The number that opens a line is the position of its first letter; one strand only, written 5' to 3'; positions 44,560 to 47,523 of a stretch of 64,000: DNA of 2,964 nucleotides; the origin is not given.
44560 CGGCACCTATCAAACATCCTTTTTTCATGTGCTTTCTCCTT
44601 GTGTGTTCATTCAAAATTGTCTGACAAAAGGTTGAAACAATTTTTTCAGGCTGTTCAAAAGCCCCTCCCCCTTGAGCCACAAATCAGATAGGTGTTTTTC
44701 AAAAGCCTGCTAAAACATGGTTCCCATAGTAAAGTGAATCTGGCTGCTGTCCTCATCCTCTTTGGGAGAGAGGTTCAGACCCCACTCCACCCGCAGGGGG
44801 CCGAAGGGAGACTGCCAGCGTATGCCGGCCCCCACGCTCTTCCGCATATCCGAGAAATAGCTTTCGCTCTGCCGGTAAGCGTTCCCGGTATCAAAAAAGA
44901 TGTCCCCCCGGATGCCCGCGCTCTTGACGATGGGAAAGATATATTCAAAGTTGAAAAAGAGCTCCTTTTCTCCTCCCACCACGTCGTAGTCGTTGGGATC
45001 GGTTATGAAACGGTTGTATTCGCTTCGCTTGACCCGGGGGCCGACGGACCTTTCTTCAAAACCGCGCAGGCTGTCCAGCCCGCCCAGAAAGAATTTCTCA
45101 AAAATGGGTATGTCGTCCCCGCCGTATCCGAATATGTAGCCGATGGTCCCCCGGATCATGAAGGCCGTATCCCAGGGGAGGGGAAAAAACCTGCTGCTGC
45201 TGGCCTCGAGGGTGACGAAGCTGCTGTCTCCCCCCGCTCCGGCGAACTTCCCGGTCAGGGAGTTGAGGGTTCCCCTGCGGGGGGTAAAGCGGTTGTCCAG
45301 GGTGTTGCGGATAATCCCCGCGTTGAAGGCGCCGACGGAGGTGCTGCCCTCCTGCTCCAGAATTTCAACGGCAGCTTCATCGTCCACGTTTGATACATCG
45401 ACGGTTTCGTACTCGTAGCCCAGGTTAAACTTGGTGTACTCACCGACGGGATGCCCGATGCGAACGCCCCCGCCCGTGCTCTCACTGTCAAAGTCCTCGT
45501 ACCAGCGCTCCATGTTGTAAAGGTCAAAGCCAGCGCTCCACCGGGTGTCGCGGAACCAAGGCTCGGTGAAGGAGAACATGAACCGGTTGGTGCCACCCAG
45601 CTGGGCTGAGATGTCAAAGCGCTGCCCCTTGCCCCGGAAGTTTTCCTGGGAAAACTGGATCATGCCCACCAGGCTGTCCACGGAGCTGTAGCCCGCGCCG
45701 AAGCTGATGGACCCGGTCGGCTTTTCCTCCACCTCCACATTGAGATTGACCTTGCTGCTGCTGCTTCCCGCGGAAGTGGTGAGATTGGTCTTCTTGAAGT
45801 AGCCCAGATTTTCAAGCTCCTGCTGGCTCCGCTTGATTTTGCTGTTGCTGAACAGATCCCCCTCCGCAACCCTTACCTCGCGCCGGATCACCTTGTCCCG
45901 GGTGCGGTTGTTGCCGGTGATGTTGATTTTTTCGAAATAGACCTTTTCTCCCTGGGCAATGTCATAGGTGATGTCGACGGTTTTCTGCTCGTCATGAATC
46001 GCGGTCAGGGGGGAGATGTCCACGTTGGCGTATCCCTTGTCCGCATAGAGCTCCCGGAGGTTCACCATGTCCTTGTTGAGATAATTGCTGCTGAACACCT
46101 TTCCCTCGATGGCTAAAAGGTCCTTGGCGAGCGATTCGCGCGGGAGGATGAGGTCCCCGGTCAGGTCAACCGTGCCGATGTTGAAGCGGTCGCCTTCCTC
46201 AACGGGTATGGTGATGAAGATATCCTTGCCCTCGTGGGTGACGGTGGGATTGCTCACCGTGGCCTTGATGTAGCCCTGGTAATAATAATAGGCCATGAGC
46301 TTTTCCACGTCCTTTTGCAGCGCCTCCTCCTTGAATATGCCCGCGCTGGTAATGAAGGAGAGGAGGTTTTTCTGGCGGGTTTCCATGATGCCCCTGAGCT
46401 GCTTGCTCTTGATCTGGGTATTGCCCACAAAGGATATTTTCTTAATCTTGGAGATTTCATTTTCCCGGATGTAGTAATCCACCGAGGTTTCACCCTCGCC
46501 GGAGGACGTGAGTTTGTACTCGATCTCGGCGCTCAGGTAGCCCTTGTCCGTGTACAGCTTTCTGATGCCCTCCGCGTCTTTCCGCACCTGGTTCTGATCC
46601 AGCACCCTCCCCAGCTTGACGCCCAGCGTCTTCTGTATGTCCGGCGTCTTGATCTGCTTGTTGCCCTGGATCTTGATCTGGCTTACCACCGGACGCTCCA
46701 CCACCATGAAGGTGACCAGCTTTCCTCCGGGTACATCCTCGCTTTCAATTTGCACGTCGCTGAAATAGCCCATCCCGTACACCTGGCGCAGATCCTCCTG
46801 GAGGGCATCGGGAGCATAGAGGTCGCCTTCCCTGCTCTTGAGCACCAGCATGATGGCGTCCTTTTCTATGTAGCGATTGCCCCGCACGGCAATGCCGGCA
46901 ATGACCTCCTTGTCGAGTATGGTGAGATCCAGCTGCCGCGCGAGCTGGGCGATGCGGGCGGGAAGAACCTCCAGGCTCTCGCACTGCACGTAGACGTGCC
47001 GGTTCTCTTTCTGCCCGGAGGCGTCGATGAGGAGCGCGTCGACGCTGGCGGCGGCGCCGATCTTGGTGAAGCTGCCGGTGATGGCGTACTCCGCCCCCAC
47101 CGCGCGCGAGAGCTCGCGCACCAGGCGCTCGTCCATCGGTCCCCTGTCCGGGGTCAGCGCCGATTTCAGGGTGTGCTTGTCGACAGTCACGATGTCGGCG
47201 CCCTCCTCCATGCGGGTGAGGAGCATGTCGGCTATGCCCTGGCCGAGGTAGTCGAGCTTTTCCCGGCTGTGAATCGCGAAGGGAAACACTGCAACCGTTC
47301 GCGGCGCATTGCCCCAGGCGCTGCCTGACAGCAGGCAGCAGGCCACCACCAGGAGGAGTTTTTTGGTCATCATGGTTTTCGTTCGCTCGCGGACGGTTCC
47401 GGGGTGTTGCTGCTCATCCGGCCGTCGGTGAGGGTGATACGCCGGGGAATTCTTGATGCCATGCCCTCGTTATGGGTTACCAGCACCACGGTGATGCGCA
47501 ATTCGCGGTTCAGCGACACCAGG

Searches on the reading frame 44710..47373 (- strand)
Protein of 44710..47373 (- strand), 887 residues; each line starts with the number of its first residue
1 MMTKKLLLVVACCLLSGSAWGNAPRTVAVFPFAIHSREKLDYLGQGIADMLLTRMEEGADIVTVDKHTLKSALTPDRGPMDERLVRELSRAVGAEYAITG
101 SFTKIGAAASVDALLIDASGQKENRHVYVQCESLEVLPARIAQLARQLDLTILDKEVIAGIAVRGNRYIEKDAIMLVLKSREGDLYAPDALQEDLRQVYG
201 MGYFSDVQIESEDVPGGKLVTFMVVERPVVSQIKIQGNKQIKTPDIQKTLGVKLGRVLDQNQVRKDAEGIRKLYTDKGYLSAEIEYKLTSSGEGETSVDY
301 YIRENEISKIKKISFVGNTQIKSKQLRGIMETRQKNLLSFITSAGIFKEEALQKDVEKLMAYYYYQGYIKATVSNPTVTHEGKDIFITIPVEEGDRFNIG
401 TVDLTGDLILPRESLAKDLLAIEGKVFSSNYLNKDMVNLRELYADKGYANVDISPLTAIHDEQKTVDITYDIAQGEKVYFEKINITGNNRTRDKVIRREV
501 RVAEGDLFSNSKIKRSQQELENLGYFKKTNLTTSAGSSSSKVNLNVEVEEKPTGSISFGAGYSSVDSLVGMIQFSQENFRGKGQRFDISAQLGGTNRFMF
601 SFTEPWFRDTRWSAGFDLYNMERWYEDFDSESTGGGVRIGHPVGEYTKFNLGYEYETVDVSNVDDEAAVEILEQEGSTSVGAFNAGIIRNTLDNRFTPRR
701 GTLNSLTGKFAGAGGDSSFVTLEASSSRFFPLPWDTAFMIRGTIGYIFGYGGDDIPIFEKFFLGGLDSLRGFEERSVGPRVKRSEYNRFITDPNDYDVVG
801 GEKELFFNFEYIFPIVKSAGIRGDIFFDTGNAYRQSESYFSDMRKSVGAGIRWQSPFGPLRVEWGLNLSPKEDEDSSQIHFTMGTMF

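Call 12: search_protein_families(library=pfam, proteins=[window:44710-47373:-])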
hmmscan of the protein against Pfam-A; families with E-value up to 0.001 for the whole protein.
window:44710-47373:- (887 aa): 4 families
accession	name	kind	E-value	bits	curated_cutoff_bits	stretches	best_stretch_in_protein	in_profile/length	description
PF01103.29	Omp85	-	2e-66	225.2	24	1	578-887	1-325/325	Omp85 superfamily domain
PF07244.20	POTRA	-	9.2e-63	209.4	21.3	5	478-551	1-79/79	Surface antigen variable number repeat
PF08478.15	POTRA_1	-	1.5e-09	38.4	23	0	230-257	3-30/69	POTRA domain, FtsQ-type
PF08479.16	POTRA_2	-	1.5e-08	34.8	24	1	230-283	3-56/76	POTRA domain, ShlB-type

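Call 19: find_encoding_contigs(protein=window:44710-47373:-, flank=2000, max_places=3)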
Protein window:44710-47373:- (887 aa): 1 contig read that carries it; 1 place shown.
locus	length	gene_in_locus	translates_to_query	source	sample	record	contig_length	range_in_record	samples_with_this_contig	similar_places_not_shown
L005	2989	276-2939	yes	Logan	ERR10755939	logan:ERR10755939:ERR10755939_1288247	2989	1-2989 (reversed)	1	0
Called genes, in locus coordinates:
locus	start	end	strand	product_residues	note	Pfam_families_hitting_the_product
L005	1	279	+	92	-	?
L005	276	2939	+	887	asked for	PF07244:POTRA, PF08478:POTRA_1 (faint), PF07244:POTRA, PF08479:POTRA_2 (faint), PF07244:POTRA, PF01103:Omp85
